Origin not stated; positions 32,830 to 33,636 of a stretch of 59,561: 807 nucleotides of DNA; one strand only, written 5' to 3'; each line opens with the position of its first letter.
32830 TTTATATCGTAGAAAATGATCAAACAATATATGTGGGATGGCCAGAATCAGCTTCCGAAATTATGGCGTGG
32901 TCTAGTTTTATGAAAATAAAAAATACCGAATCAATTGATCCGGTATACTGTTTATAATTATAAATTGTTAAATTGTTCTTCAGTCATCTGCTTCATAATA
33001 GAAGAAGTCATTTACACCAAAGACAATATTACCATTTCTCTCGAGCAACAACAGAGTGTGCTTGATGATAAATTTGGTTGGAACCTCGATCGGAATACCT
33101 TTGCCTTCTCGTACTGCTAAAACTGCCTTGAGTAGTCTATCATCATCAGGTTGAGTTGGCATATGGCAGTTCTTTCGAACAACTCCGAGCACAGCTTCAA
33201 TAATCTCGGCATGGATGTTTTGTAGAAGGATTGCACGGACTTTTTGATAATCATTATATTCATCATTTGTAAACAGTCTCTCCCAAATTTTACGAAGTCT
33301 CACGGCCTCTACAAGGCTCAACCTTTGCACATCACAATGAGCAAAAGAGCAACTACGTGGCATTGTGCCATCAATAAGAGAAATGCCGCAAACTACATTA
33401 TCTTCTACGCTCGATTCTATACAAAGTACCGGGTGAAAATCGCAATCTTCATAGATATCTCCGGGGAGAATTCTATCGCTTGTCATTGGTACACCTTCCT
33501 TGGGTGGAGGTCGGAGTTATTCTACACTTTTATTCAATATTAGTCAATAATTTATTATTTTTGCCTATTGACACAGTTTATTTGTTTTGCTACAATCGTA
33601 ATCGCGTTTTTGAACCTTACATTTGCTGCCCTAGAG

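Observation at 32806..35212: tRNA-Leu-adjacent accessory locus: divergent consensus promoters, the large RNA and a coupled two-gene operon as a candidate RNA-protein system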

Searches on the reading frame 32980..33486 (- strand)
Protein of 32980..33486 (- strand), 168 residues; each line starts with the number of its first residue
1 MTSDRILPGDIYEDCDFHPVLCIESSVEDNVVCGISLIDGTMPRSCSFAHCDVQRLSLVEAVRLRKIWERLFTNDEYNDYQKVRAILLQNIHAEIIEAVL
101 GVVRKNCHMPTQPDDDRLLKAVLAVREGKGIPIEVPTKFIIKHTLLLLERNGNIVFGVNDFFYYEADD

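Call 8: search_protein_families(library=pfam, proteins=[window:32980-33486:-], max_evalue=10)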
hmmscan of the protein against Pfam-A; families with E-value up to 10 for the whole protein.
window:32980-33486:- (168 aa): 1 family
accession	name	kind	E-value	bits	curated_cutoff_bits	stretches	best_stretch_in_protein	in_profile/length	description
PF09232.15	Caenor_Her-1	-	0.11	13.1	20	1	26-97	52-126/132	Caenorhabditis elegans Her-1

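Call 9: search_protein_families(library=phrogs, proteins=[window:32980-33486:-], max_evalue=1)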
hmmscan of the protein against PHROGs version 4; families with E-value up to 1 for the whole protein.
window:32980-33486:- (168 aa): 1 family
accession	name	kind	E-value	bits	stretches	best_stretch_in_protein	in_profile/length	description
phrog_16396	-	unknown function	0.32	11.9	1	78-114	4-38/71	-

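Call 10: search_protein_families(library=padloc, proteins=[window:32980-33486:-], max_evalue=1)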
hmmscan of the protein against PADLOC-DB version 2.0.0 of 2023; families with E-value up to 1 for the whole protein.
window:32980-33486:- (168 aa): 1 family
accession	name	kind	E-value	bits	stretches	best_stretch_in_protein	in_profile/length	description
PDLC03306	MTase_II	-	0.0099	12.9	1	43-82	124-163/422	Type II methyltransferase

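Call 11: search_protein_families(library=ncbifam, proteins=[window:32980-33486:-], max_evalue=1)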
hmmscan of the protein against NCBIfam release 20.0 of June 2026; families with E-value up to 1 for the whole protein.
window:32980-33486:- (168 aa): 0 families

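Call 15: find_homologous_proteins(query=window:32980-33486:-)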
Query window:32980-33486:- (168 aa): 5 proteins with E <= 0.001 among 109 candidates.
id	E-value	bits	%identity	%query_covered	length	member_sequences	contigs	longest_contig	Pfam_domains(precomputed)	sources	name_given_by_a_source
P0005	4.5e-109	380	100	100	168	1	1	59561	-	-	-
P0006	1.0e-36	144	50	90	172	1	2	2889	-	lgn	-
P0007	1.5e-36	144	50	92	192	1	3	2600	-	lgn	-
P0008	2.5e-31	127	45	96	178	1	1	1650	-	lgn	-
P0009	1.2e-17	82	65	36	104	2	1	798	-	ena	-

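Call 18: find_encoding_contigs(protein=P0006, flank=10000, max_places=4)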
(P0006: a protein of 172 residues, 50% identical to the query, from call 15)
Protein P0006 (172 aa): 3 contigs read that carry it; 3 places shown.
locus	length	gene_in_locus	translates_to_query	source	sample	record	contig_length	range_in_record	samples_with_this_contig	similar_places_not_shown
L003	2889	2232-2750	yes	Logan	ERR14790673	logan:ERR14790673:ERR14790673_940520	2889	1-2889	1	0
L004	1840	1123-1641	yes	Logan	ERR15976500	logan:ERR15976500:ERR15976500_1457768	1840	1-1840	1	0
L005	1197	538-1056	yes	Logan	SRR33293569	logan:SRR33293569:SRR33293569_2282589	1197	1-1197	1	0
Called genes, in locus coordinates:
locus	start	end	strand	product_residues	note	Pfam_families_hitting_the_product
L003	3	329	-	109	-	?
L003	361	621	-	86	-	-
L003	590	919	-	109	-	-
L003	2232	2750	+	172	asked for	-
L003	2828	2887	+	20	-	?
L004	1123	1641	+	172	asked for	-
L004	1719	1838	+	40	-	?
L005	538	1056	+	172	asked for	-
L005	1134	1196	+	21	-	?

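Call 34: find_encoding_contigs(protein=P0007, flank=10000, max_places=4)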
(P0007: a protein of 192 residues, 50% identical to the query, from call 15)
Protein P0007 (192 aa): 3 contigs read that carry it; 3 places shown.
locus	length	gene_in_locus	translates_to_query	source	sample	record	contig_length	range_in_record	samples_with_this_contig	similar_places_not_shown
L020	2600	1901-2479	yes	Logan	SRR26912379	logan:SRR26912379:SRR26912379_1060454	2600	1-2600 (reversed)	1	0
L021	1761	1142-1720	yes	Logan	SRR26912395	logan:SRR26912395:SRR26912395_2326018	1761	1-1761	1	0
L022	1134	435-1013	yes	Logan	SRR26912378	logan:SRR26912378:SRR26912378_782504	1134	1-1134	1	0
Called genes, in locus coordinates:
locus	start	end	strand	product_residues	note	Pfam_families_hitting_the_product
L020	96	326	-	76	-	-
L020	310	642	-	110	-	-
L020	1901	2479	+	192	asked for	-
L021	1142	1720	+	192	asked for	-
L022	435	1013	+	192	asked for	-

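Call 35: find_encoding_contigs(protein=P0008, flank=10000, max_places=4)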
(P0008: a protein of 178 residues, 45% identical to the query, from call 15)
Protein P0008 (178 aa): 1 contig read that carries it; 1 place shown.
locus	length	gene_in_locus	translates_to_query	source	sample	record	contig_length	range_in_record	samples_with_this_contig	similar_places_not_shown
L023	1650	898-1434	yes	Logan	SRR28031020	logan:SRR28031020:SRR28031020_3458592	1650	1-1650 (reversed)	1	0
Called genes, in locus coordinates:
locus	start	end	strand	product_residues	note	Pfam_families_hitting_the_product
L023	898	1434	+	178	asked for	-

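Call 37: find_encoding_contigs(protein=P0009, flank=10000, max_places=4)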
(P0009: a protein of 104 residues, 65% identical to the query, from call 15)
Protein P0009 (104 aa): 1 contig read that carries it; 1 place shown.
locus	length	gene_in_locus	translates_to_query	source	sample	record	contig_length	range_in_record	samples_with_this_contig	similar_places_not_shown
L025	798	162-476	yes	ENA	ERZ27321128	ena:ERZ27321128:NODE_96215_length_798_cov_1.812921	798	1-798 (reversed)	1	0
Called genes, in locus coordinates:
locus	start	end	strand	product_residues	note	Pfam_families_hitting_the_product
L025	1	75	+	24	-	?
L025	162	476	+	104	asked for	-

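Call 45: search_solved_structures(query=A3, max_evalue=10)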
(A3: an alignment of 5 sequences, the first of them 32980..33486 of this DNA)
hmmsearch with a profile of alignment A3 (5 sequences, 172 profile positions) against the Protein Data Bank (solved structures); distinct sequences matched with E-value up to 10: 3.
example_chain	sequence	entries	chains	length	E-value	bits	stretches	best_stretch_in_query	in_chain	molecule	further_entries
2crp_A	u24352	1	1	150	0.19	15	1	53-147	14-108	Regulator of G-protein signaling 5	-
22oz_A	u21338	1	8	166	0.21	14.9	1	33-73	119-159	Transcriptional regulator marR family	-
2b9l_A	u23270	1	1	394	1.2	12.3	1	25-95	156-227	prophenoloxidase activating factor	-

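Call 51: predict_structure(alignment_id=A3)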
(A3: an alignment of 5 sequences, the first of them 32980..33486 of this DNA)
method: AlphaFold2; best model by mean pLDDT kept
length: 168 residues; sequences in the alignment: 5
mean_pLDDT: 87.5   pTM: 0.82
mean pLDDT of the five models: 87.5, 86.5, 85.0, 84.8, 84.1
residues with pLDDT >= 90: 84; 70-90: 77; 50-70: 3; < 50: 4
segments of 3 or more residues with pLDDT < 50: 1-3
pLDDT, mean of each block of 10 residues (from residue 1): 73 90 92 91 80 89 92 89 87 92 86 91 90 90 93 88 72
secondary structure, 60 per line:
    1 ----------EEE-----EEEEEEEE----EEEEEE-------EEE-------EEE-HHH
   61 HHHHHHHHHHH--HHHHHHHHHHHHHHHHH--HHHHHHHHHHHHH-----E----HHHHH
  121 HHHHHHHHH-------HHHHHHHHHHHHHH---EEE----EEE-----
elements in order: E11-13 E19-26 E31-36 E44-46 E54-56 H58-71 H74-90 H93-105 H116-129 H137-150 E154-156 E161-163

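Call 55: fold_search(model_id=the predicted structure, library=pdb)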
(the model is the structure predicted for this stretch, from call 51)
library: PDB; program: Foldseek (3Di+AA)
matches with E <= 10: 600; with E <= 0.001: 0
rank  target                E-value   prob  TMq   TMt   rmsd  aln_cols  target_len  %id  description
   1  1m1g_C                5.6e-02  1.00  0.28  0.20   2.7        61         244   16  Crystal Structure of Aquifex aeolicus N-utilization substance G (NusG), Space Group P2(1) (released 2003-02-04)
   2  4ad9_B                6.3e-02  0.35  0.28  0.19  11.4       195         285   13  Crystal structure of human LACTB2. (released 2012-02-01)
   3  1nz9_MODEL_1_A        1.3e-01  0.98  0.26  0.65   2.6        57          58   19  Solution Structure of the N-utilization substance G (NusG) C-terminal (NGC) domain from Thermus thermophilus (released 2004-04-06)
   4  1m1g_D                1.4e-01  0.99  0.27  0.19   2.5        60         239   17  Crystal Structure of Aquifex aeolicus N-utilization substance G (NusG), Space Group P2(1) (released 2003-02-04)
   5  3me9_A                1.5e-01  0.99  0.27  0.26   3.3        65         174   17  Crystal structure of SGF29 in complex with H3K4me3 peptide (released 2010-04-28)
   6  4ad9_A                1.6e-01  0.28  0.29  0.19  13.3       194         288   14  Crystal structure of human LACTB2. (released 2012-02-01)
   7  9a56_B                1.7e-01  0.93  0.26  0.24   3.2        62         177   16  Integrative model of RPOB-NUSG by crosslinking MS and deep learning (released 2024-09-18)
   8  3b02                  2.1e-01  0.20  0.28  0.24  13.8       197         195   11  Crystal structure of TTHB099, a transcriptional regulator CRP family from Thermus thermophilus HB8 (released 2011-06-15)
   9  5nbc_B                2.2e-01  0.93  0.30  0.38   5.0        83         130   16  Structure of Prokaryotic Transcription Factors (released 2018-05-16)
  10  5cqy_B                2.2e-01  0.51  0.21  0.31   7.7        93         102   13  E. coli MazF mutant E24A in complex with MazE residues 68-82 form II (released 2016-04-06)
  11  3lx7                  2.5e-01  0.96  0.25  0.29   2.7        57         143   18  Crystal structure of a Novel Tudor domain-containing protein SGF29 (released 2010-05-05)
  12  3o2p_E                2.7e-01  0.84  0.32  0.55   6.6        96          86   12  A Dual E3 Mechanism for Rub1 Ligation to Cdc53: Dcn1(P)-Cdc53(WHB) (released 2010-09-15)
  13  5co7_C                2.7e-01  0.38  0.21  0.31   8.7       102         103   14  E. coli MazF form III (released 2016-04-06)
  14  4ad9_C                2.7e-01  0.18  0.28  0.19  11.4       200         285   12  Crystal structure of human LACTB2. (released 2012-02-01)
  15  3meu_A                2.8e-01  0.97  0.26  0.25   3.1        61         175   16  Crystal structure of SGF29 in complex with H3R2me2sK4me3 (released 2010-04-28)
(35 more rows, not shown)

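Call 57: search_protein_representatives(alignment_id=A3)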
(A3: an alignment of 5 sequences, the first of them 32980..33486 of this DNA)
Query: 5 sequences, 172 profile positions. Proteins with E-value up to 0.001 (for the whole library): 443; up to 1e-10: 270; up to 1e-30: 4. The best 150 are listed.
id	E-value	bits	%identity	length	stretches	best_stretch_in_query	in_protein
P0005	1.1e-81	289.2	-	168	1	1-168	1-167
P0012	9.1e-36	139.8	-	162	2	5-69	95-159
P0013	2.6e-34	135.1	-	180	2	9-68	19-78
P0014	6.0e-31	124.1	-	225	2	6-72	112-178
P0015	1.2e-29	119.9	-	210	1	1-99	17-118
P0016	2.4e-28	115.6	-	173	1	4-159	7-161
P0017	2.6e-28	115.5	-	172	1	6-107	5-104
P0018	6.9e-28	114.1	-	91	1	6-69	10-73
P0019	9.9e-28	113.6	-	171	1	4-165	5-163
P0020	6.2e-26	107.8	-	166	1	3-109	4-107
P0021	6.8e-25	104.4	-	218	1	3-67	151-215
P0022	7.6e-25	104.2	-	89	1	4-67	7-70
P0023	1.4e-24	103.3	-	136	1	3-67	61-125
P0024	2.5e-24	102.5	-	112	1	3-78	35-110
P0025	3.0e-24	102.3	-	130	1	5-80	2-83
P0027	8.3e-23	97.6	-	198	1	2-74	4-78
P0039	2.4e-21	92.9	-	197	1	1-74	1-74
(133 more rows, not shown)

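Call 59: search_protein_families(library=pfam, alignment_id=A5, max_evalue=0.01)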
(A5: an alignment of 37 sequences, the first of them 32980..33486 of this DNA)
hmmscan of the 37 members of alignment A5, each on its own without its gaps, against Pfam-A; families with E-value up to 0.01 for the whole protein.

A. member 1, window:32980-33486:- (168 aa): 0 families

B. families by the number of members that match (of 37 scanned): 6 families
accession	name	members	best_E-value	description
PF03625.19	DUF302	1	7.9e-20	Domain of unknown function DUF302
PF25535.1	DUF7919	1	5.1e-05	Domain of unknown function (DUF7919)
PF14520.12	HHH_5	1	0.00011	Helix-hairpin-helix domain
PF13973.12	DUF4222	1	0.0042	Domain of unknown function (DUF4222)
PF05980.17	Toxin_7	1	0.0092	Toxin 7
PF00633.29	HHH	1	0.0097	Helix-hairpin-helix motif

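Call 60: find_encoding_contigs(protein=P0016, flank=6000, max_places=3)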
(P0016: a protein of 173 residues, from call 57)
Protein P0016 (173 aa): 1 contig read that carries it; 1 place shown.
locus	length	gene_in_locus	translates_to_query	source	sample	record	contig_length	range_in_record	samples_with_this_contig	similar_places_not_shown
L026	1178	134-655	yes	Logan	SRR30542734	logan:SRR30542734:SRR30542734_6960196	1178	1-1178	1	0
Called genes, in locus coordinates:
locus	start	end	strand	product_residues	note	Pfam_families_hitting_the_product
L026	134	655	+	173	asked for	-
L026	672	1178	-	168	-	?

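Call 61: find_encoding_contigs(protein=P0019, flank=6000, max_places=3)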
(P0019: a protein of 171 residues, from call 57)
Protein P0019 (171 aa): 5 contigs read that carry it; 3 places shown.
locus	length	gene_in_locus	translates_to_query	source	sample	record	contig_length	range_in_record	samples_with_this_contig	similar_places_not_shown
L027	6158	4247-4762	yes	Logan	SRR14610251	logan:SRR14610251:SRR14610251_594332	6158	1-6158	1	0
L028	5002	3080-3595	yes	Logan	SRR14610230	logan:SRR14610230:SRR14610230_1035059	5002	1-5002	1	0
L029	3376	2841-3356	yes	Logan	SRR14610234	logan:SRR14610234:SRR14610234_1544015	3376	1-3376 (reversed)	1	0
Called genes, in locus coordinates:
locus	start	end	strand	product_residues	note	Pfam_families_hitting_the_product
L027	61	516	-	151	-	-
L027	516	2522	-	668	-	PF22745:Nlig-Ia, PF01653:DNA_ligase_aden, PF03120:OB_DNA_ligase, PF14520:HHH_5 (faint), PF12826:HHH_2, PF00533:BRCT, PF12738:PTCB-BRCT (weak)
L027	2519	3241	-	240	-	-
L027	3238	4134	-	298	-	PF01435:Peptidase_M48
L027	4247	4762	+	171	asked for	-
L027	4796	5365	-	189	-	PF04011:LemA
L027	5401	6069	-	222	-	PF10110:GPDPase_memb (weak)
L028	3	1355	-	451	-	?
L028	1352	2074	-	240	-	-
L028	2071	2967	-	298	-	PF01435:Peptidase_M48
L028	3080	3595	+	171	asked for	-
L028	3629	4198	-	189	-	PF04011:LemA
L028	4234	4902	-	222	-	PF10110:GPDPase_memb (weak)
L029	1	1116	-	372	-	?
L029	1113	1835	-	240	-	-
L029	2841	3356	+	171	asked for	-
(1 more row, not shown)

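Call 65: find_encoding_contigs(protein=P0017, flank=6000, max_places=3)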
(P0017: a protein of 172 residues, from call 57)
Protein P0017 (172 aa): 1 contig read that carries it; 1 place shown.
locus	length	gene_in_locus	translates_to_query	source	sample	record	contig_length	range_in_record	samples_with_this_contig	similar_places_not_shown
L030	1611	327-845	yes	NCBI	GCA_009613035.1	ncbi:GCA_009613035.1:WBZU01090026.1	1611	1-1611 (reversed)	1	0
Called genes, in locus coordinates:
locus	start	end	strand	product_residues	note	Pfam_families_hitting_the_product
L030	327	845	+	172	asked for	-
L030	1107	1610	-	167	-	?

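Call 66: find_encoding_contigs(protein=P0020, flank=6000, max_places=3)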
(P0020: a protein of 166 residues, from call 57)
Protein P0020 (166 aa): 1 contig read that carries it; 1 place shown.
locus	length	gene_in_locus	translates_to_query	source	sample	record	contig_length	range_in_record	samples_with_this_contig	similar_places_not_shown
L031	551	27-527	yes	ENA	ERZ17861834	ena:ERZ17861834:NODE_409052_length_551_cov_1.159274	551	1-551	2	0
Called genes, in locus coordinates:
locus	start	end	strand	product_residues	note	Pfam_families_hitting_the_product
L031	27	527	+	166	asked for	-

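Call 67: find_encoding_contigs(protein=P0015, flank=6000, max_places=3)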
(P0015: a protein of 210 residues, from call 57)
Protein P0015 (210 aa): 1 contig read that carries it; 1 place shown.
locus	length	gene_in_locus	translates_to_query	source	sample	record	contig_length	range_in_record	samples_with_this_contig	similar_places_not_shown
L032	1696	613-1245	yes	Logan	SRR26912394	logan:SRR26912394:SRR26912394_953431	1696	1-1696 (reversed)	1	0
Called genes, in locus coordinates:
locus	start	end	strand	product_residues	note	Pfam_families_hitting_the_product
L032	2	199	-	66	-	?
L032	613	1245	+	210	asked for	-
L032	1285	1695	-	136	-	?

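Call 77: list_cluster_members(proteins=[P0012, P0013, P0016, P0018, P0019, P0021, P0022, P0025, P0027, P0039])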
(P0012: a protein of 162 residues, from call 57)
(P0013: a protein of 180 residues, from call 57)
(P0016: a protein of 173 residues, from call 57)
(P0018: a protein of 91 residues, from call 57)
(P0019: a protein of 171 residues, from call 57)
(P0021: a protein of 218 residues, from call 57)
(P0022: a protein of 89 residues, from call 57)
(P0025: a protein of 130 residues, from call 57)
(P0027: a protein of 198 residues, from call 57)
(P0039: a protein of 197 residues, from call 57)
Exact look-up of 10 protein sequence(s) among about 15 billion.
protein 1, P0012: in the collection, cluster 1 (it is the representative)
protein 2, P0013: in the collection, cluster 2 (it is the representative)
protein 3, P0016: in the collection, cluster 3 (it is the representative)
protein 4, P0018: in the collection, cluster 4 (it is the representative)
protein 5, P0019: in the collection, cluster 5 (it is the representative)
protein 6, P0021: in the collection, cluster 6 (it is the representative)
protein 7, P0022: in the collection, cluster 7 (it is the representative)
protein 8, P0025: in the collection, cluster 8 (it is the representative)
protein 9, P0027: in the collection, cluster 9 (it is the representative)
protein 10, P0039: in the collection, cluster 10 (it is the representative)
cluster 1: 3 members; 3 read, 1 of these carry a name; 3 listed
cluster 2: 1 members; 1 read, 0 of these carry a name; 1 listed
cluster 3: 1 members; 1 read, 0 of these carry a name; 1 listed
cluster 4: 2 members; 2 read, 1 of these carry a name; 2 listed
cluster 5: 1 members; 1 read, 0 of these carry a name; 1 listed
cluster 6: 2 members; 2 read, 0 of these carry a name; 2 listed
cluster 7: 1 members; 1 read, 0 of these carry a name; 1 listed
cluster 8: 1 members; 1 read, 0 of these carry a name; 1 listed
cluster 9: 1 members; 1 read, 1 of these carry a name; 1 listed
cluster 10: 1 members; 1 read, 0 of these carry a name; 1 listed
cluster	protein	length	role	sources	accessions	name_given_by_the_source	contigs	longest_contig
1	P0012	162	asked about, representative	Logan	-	-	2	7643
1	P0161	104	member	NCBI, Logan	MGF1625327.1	MAG: hypothetical protein ACFCVH_10615 [Alphaproteobacteria bacterium]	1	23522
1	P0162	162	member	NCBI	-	-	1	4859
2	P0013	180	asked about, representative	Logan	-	-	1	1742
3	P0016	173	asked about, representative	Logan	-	-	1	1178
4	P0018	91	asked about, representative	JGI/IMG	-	hypothetical protein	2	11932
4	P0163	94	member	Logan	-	-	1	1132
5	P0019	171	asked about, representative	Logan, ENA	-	-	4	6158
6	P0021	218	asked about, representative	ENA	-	-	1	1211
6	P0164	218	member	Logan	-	-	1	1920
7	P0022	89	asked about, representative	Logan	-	-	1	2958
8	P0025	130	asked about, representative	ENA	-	-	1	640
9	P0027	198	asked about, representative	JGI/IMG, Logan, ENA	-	hypothetical protein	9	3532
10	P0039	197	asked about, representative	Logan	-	-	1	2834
